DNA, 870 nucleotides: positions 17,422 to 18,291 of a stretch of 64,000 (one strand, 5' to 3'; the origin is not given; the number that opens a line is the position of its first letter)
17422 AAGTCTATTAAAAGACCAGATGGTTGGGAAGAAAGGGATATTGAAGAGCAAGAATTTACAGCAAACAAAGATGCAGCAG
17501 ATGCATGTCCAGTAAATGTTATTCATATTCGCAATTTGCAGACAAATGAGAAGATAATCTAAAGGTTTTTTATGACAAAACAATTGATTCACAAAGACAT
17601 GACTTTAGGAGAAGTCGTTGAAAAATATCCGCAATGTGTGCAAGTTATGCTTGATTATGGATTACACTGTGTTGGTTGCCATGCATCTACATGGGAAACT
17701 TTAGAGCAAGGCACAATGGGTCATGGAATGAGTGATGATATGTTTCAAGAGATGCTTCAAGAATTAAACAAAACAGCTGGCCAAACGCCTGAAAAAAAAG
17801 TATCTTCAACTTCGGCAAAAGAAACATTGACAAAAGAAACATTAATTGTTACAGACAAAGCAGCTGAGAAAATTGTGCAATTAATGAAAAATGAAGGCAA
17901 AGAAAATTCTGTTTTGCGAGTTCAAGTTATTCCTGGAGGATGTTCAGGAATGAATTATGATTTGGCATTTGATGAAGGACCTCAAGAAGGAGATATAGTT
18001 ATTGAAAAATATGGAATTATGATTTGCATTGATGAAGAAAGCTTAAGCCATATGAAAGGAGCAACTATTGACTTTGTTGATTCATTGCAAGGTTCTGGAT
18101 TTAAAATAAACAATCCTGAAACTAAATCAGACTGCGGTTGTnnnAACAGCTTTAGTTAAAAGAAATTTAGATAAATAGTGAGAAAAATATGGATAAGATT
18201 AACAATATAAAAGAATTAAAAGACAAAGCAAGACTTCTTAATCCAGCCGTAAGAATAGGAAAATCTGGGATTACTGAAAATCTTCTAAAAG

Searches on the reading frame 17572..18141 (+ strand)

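Call 17: search_protein_families(library=pfam, proteins=[window:17572-18141:+], max_evalue=0.001)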
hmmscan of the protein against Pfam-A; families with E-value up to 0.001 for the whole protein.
window:17572-18141:+ (190 aa): 2 families
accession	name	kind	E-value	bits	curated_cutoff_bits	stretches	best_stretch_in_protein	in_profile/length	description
PF01521.26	Fe-S_biosyn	-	6.9e-18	65.3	26.3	1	91-190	3-108/110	Iron-sulphur cluster biosynthesis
PF08984.16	DUF1858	-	3.1e-17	62.8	32.2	1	6-58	1-58/59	Domain of unknown function (DUF1858)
